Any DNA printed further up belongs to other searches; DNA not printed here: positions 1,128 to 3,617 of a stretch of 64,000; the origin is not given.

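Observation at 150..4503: Three copies of an 18-bp palindromic motif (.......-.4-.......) punctuate the element at gene boundaries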

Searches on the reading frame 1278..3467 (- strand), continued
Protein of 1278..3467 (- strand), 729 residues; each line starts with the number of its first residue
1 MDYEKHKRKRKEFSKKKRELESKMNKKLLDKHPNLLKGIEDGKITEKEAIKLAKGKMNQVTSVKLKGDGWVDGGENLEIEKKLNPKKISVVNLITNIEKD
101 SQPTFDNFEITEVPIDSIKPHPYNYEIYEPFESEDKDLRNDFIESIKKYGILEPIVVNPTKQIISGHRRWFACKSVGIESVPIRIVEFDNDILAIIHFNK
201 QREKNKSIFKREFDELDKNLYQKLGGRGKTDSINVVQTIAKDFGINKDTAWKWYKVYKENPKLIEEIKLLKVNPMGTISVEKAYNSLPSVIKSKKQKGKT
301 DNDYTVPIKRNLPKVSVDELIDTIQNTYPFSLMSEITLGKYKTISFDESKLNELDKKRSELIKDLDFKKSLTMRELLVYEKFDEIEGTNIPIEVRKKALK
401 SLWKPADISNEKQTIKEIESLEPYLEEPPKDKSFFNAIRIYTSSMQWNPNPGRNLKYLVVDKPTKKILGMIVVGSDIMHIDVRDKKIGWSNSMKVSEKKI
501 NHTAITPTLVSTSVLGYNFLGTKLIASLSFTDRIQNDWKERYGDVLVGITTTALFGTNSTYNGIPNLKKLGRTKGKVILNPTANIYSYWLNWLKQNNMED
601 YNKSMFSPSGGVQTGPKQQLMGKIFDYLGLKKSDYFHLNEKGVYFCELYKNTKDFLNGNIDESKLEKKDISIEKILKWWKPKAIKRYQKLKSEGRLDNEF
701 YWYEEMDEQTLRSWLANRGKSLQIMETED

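Call 43: search_dna_similar(query=window:1278-3467:-, collection=phages, mode=protein, max_rows=15)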
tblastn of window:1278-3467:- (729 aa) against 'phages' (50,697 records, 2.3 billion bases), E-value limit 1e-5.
Records with a match: 47; places in all: 50; records where one place covers at least 80% of the query: 0.
Best place of each record, by identity: <60% 47.
By first word of the organism name: Synechococcus 25; Bacteriophage 12; Pelagibacter 3; Marine 2; Cyanophage 1; Caudoviricetes 1; Streptococcus 1; Staphylococcus 1; Clostridium 1.
By host as written in the record: - 15; Synechococcus sp. WH 7803 5; Synechococcus sp. 5; Candidatus Pelagibacter ubique HTCC1062 3; Parasynechococcus marenigrum WH 8102 3; Synechococcus sp. WH8102 3; Synechococcus sp. WH8109 3; Synechococcus sp. KCZYC6 2; and 7 more.
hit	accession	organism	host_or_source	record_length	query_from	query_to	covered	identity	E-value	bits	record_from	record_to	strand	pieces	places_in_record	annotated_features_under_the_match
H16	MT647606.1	Pelagibacter phage Mosig EXVC030M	Candidatus Pelagibacter ubique HTCC1062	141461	358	706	48%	33.8%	1e-43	176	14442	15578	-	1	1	DUF4338 domain-containing protein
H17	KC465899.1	Pelagibacter phage HTVC008M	Candidatus Pelagibacter ubique HTCC1062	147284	346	645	41%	31.8%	8e-34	145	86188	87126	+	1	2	hypothetical protein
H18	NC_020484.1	Pelagibacter phage HTVC008M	Candidatus Pelagibacter ubique HTCC1062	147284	346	645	41%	31.8%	8e-34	145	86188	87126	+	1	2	hypothetical protein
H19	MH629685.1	Synechococcus virus S-PRM1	Synechococcus sp. WH 7803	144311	432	712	39%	27.4%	9e-16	88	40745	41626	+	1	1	hypothetical protein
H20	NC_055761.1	Synechococcus virus S-PRM1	Synechococcus sp. WH 7803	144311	432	712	39%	27.4%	9e-16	88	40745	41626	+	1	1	hypothetical protein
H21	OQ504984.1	Synechococcus phage S-8S56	Parasynechococcus marenigrum WH 8102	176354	432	712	39%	27.4%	1e-15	88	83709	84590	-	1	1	hypothetical protein (x2)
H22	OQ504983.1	Synechococcus phage S-8S55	Parasynechococcus marenigrum WH 8102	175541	432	712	39%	26.9%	6e-16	89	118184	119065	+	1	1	hypothetical protein (x2)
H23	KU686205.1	Synechococcus phage S-CAM9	Synechococcus sp.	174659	432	712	39%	26.9%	1e-15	88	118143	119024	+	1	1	hypothetical protein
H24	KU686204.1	Synechococcus phage S-CAM9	Synechococcus sp.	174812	432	712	39%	26.9%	1e-15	87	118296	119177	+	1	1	hypothetical protein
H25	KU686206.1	Synechococcus phage S-CAM9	Synechococcus sp.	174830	432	712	39%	26.9%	1e-15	87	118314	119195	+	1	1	hypothetical protein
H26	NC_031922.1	Synechococcus phage S-CAM9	Synechococcus sp.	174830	432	712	39%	26.9%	1e-15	87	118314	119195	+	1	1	hypothetical protein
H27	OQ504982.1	Synechococcus phage S-8S53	Parasynechococcus marenigrum WH 8102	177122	432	712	39%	26.6%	1e-15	87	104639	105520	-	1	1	hypothetical protein (x2)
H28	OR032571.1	Synechococcus phage DSL-LC02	Synechococcus sp.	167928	434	712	38%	26.6%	4e-14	83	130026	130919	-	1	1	putative cytoplasmic protein | RNA polymerase inhibitor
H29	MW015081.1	Synechococcus phage S-SRM01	Synechococcus sp. KCZYC6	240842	451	712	36%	28.3%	7e-11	72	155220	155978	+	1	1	putative cytoplasmic protein | DNA polymerase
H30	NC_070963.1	Synechococcus phage S-SRM01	Synechococcus sp. KCZYC6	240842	451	712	36%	28.3%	7e-11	72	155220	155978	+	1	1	putative cytoplasmic protein | DNA polymerase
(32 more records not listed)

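Call 52: find_related_loci(query=A1, collection=genome_contigs, flank=10000)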
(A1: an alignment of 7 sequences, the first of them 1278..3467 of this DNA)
Query A1 (729 aa) in genome_contigs; peptide patterns used: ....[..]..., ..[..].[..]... (x = any residue, [..] = any of these).
74 stretches matched a pattern; 2 encode a relative of the query (tblastn E <= 1e-3); 2 distinct loci.
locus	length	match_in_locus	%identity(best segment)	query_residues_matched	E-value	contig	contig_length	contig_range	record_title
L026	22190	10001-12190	50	1-722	0e+0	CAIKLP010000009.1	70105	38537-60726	uncultured bacterium isolate ErkenSummer_bin-3975 genome assembly, contig: bin-3975:09/99, whole genome shotgun sequence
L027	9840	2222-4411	48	1-722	0e+0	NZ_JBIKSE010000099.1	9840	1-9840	MAG: Arenimonas sp. isolate ME2015-06-23_3300042314_group6_bin134 Rohwer_bin2497_scaffold_4175_c1, whole genome shotgun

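Call 53: find_related_loci(query=A1, collection=viral_contigs, flank=10000)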
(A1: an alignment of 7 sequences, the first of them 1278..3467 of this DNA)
Query A1 (729 aa) in viral_contigs; peptide patterns used: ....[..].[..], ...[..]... (x = any residue, [..] = any of these).
183 stretches matched a pattern, but none encodes a relative of the query by tblastn (E <= 1e-3).

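Call 63: predict_structure(alignment_id=A1)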
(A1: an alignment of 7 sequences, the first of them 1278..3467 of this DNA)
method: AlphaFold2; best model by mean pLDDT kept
length: 729 residues; sequences in the alignment: 7
mean_pLDDT: 55.1   pTM: 0.26
mean pLDDT of the five models: 55.1, 51.2, 50.9, 49.4, 46.7
residues with pLDDT >= 90: 0; 70-90: 192; 50-70: 246; < 50: 291
segments of 3 or more residues with pLDDT < 50: 60-73, 85-87, 102-107, 202-231, 294-315, 328-330, 360-387, 443-453, 474-530, 542-586, 610-615, 629-646, 652-662, 675-681, 695-706, 718-729
pLDDT, mean of each block of 10 residues (from residue 1): 69 78 77 75 70 65 40 54 56 67 45 86 65 70 71 80 84 84 79 59 41 37 31 63 72 80 75 70 77 42 29 50 56 60 59 56 43 34 44 73 65 61 71 64 38 56 74 37 23 24 31 32 44 55 35 25 24 25 46 76 66 48 53 32 43 43 54 48 60 53 53 54 40
secondary structure, 60 per line:
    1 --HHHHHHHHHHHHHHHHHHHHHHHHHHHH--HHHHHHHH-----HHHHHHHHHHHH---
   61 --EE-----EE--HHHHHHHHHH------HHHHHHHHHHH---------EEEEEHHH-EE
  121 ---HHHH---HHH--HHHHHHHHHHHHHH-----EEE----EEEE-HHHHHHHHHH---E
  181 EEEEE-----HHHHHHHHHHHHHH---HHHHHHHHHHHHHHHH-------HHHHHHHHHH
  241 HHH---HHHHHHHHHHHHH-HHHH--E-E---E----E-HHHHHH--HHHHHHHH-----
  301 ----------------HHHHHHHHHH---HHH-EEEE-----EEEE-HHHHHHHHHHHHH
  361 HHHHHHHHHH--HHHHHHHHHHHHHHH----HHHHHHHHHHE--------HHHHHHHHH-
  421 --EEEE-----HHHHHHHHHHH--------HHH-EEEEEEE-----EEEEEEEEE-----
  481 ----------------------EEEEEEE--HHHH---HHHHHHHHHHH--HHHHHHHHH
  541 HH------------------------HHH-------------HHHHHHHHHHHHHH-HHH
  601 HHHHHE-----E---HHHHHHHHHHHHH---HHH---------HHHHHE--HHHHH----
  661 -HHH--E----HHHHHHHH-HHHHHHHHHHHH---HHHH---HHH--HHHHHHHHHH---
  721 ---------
elements in order (helices of 4 or more, strands of 3 or more residues): H3-30 H33-40 H46-57 H74-83 H90-100 E110-114 H124-127 H136-149 E155-157 E162-165 H167-176 E180-185 H191-204 H208-223 H231-243 H247-259 H261-264 H280-285 H288-295 H317-326 E334-337 E343-346 H348-370 H373-387 H392-401 H411-419 E423-426 H432-442 E455-461 E467-475 E503-509 H512-515 H519-529 H532-542 H583-596 H598-605 H616-628 H644-648 H652-656 H672-679 H681-692 H696-699 H708-717

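Call 68: find_homologous_proteins(query=A1, max_evalue=1e-10)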
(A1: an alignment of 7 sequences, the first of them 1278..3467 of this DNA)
Query A1 (7 sequences) (729 aa, profile of the alignment): 13 proteins with E <= 1e-10 among 8000 candidates.
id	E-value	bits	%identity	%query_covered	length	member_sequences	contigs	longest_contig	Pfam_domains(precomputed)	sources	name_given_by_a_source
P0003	0.0e+0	1335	50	99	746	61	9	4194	PF02195.27,PF14236.13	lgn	-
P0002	0.0e+0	1294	54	99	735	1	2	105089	PF02195.27,PF14236.13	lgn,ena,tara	tara:strand:- start:8096 stop:10303 length:2208 start_codon:yes stop_codon:yes gene_type:complete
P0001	0.0e+0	1285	65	99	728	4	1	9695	PF02195.27,PF14236.13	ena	-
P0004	0.0e+0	1228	52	87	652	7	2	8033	PF02195.27,PF14236.13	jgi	jgi:hypothetical protein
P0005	0.0e+0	1045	55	78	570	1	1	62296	PF02195.27,PF14236.13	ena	-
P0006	8.0e-230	783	46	63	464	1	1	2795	PF02195.27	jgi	jgi:hypothetical protein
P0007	2.1e-24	104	46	15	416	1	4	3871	PF05063.21,PF02195.27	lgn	-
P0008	6.4e-22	96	44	15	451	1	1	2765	PF13847.13,PF05175.21,PF03602.22,PF13649.13,PF01170.25,PF02195.27,PF01555.25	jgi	-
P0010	5.8e-15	73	44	12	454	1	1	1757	PF02195.27,PF01555.25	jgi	jgi:site-specific DNA-methyltransferase (adenine-specific)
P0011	2.0e-14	71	33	24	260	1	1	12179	PF02195.27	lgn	-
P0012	5.4e-14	70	31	31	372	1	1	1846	PF05063.21,PF02195.27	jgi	jgi:N6-adenosine-specific RNA methylase IME4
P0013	4.0e-13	67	42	13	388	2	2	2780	PF05063.21,PF02195.27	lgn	-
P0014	8.2e-11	59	27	32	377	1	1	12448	PF05063.21,PF02195.27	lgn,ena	-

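Call 72: search_protein_families(library=pfam, proteins=[L021:529-723:-, L021:743-1033:-, L021:1038-1466:-, L026:13435-14634:-, L003:2670-3524:-, L003:10639-10905:+, L003:10880-11086:+, L001:7439-7981:+, L001:7978-8517:+], max_evalue=0.1)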
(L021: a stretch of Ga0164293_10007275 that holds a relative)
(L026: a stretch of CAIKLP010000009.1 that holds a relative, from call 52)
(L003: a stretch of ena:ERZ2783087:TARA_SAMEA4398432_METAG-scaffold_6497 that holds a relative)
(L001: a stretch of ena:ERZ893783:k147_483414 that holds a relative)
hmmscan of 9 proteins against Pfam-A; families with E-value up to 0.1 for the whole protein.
L021:529-723:- (64 aa): 4 families
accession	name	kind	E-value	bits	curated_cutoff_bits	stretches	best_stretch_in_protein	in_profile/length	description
PF12728.13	HTH_17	-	4.6e-05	24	27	1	11-56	5-49/51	Helix-turn-helix domain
PF07471.18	Phage_Nu1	-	0.0044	17.1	30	1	8-40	3-34/164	Phage DNA packaging protein Nu1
PF23125.1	Xre-MbcA-ParS_M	-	0.018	15.2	27.8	1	11-30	5-24/51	Antitoxin Xre/MbcA/ParS-like, middle domain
PF16440.10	DUF5037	-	0.033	14.3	25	1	18-57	98-138/247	Domain of unknown function (DUF5037)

L021:743-1033:- (96 aa): 2 families
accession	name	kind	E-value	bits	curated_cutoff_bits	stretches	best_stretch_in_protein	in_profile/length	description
PF20265.3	LARA_dom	-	0.058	14.1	27.4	1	16-52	36-72/104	ATPase, RavA, LARA domain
PF02899.23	Phage_int_SAM_1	-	0.095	13.4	22.3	0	10-43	24-57/83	Phage integrase, N-terminal SAM-like domain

L021:1038-1466:- (142 aa): 0 families

L026:13435-14634:- (399 aa): 2 families
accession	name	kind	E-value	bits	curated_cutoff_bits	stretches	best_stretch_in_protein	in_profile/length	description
PF03572.23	Peptidase_S41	-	3.5e-18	66.2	24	1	215-348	1-135/165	Peptidase family S41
PF14684.11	Tricorn_C1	-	3e-10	40.3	24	1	26-80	4-58/59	Tricorn protease C1 domain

L003:2670-3524:- (284 aa): 0 families

L003:10639-10905:+ (88 aa): 0 families

L003:10880-11086:+ (68 aa): 2 families
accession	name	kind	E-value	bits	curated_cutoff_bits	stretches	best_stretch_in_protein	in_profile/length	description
PF12728.13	HTH_17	-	3.7e-05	24.3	27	1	10-54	5-48/51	Helix-turn-helix domain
PF01710.22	HTH_Tnp_IS630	-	0.017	15.6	21.3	1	8-49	20-61/119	Transposase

L001:7439-7981:+ (180 aa): 1 family
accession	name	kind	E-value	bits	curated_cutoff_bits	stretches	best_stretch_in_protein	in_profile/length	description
PF21148.3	NSUN5_fdxn-like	-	0.073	13.9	24.5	0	2-30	11-39/78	NOL1/NOP2/Sun domain family member 5, ferredoxin-like domain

L001:7978-8517:+ (179 aa): 0 families

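Call 73: search_protein_families(library=phrogs, proteins=[L021:529-723:-, L021:743-1033:-, L021:1038-1466:-, L026:13435-14634:-, L003:2670-3524:-, L003:10639-10905:+, window:1278-3467:-], max_evalue=0.001)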
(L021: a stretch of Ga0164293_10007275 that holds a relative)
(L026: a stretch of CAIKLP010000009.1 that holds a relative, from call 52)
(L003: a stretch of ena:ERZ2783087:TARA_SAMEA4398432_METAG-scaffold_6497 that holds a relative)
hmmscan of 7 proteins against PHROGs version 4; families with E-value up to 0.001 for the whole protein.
L021:529-723:- (64 aa): 3 families
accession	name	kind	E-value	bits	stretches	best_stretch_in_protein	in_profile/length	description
phrog_668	-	DNA, RNA and nucleotide metabolism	1.3e-06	29.2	1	8-59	64-115/181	HTH DNA binding protein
phrog_66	-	integration and excision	5.1e-05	24.1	1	5-57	91-143/412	excisionase and transcriptional regulator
phrog_1763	-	DNA, RNA and nucleotide metabolism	0.00088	19.9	0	9-34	8-32/60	HTH DNA binding protein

L021:743-1033:- (96 aa): 0 families

L021:1038-1466:- (142 aa): 0 families

L026:13435-14634:- (399 aa): 0 families

L003:2670-3524:- (284 aa): 4 families
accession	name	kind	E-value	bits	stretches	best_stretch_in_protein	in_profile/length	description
phrog_4780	-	unknown function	2.5e-18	67.7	1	1-192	5-211/275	-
phrog_13369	-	unknown function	2.3e-15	57.7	1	4-189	8-202/305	-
phrog_35327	-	unknown function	5.2e-09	36.5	1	4-105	8-108/348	-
phrog_22645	-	unknown function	6.7e-09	36.4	1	6-99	7-104/275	-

L003:10639-10905:+ (88 aa): 0 families

window:1278-3467:- (729 aa): 20 families
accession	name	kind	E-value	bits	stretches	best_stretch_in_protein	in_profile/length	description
phrog_19197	-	unknown function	1.6e-25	91.1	1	431-709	81-372/375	-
phrog_4715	-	DNA, RNA and nucleotide metabolism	1.1e-19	71.2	1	92-284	123-326/630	ParB-like partition protein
phrog_620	-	DNA, RNA and nucleotide metabolism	2.7e-13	51.5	1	108-187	7-80/217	ParB-like partition protein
phrog_3951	-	unknown function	1.2e-11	45.7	1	105-300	13-189/301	-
phrog_8071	-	DNA, RNA and nucleotide metabolism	1.3e-10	42.1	1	107-196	4-89/389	ParB-like partition protein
phrog_498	-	other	1.4e-10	41.3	1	98-217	23-144/633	DNA methyltransferase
phrog_12047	-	DNA, RNA and nucleotide metabolism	2.7e-10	41.3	1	131-386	21-260/301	ParB-like partition nuclease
phrog_6218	-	DNA, RNA and nucleotide metabolism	2.7e-10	41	1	135-199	23-96/506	ParB-like partition protein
phrog_5475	-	unknown function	8.4e-09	35.7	1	113-202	6-88/458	-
phrog_930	-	DNA, RNA and nucleotide metabolism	4.4e-07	31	1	107-185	4-76/223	ParB-like partition protein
phrog_940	-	DNA, RNA and nucleotide metabolism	4.9e-07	30.3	1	108-209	4-100/388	nuclease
phrog_723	-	DNA, RNA and nucleotide metabolism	1.8e-06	28.9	1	108-191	11-92/223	ParB-like partition protein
phrog_15396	-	DNA, RNA and nucleotide metabolism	5e-06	27.5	1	140-184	28-72/258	ParB-like partition nuclease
phrog_3264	-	DNA, RNA and nucleotide metabolism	6.8e-06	26.9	1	98-193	37-130/337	ParB-like partition protein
phrog_18056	-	DNA, RNA and nucleotide metabolism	6.7e-05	23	1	140-254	26-137/387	ParB-like partition nuclease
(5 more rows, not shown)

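Call 79: search_protein_representatives(protein=window:1278-3467:-)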
Query: 729 residues. Proteins with E-value up to 0.001 (for the whole library): 5448; up to 1e-10: 628; up to 1e-30: 113. The best 150 are listed.
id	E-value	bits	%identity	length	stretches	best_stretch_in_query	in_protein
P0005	3.3e-196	670.7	55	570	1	83-649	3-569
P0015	2.4e-143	495.9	44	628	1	114-722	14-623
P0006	1.1e-112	394.6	48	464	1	1-456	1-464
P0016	8.5e-106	371.8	38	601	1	115-719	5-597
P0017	1.0e-102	361.6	39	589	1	140-719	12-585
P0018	6.2e-101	355.7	38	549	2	340-719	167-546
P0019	1.3e-98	348.0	38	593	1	113-721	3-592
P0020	1.7e-95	337.7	36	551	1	177-721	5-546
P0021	1.1e-94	335.1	36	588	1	114-719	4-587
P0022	2.3e-90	320.8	42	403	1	323-719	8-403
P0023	1.6e-79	285.0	35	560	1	176-726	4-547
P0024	4.3e-73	263.7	36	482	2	343-617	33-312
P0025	2.1e-71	258.1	36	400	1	349-706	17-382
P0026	2.2e-69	251.4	37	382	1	352-710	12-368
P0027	4.5e-67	243.8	39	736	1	337-705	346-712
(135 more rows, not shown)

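Call 81: find_homologous_proteins(query=P0015, max_evalue=1e-20)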
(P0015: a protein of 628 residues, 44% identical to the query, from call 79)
Query P0015 (628 aa): 1151 proteins with E <= 1e-20 among 8000 candidates; the best 120 are listed.
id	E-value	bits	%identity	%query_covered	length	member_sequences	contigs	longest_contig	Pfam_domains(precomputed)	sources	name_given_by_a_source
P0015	0.0e+0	1413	100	100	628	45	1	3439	PF02195.27,PF14236.13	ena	-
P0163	0.0e+0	1371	97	100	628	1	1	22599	PF02195.27,PF14236.13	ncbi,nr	ncbi:DUF4338 domain-containing protein [Flavobacteriaceae bacterium]|nr:DUF4338 domain-containing pr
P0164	0.0e+0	1366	97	100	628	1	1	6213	PF02195.27,PF14236.13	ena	-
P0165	0.0e+0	1359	96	100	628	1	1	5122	PF02195.27,PF14236.13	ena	-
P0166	0.0e+0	1218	85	100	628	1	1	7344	PF02195.27,PF14236.13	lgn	-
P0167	0.0e+0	1197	84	100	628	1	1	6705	PF02195.27,PF14236.13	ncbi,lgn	-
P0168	0.0e+0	1137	81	98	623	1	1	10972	PF02195.27,PF14236.13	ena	-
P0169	0.0e+0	1136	80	100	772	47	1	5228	PF02195.27,PF14236.13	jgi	-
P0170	0.0e+0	1121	78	100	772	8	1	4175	PF02195.27,PF14236.13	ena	-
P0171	0.0e+0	1108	78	100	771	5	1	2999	PF02195.27,PF14236.13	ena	-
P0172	0.0e+0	1105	77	99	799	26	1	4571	PF02195.27,PF14236.13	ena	-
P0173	0.0e+0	1103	78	99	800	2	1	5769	PF02195.27,PF14236.13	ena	-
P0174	0.0e+0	1082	75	99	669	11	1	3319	PF02195.27,PF14236.13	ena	-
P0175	0.0e+0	1082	75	99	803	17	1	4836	PF02195.27,PF14236.13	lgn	-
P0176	0.0e+0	1081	76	98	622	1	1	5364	PF02195.27,PF14236.13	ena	-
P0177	0.0e+0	1080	76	99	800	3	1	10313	PF02195.27,PF14236.13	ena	-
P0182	2.8e-272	923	64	99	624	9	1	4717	PF02195.27,PF14236.13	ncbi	-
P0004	2.1e-153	530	44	96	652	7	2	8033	PF02195.27,PF14236.13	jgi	jgi:hypothetical protein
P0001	1.0e-150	521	43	96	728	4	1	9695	PF02195.27,PF14236.13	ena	-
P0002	1.1e-150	521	45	99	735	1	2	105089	PF02195.27,PF14236.13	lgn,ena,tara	tara:strand:- start:8096 stop:10303 length:2208 start_codon:yes stop_codon:yes gene_type:complete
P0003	1.3e-147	511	43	96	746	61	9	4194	PF02195.27,PF14236.13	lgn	-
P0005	4.9e-139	483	46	86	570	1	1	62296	PF02195.27,PF14236.13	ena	-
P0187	1.6e-138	481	42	97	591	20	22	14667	PF02195.27,PF14236.13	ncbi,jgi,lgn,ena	-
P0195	1.1e-125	439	41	98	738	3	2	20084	PF02195.27,PF24585.2,PF14236.13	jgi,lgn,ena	-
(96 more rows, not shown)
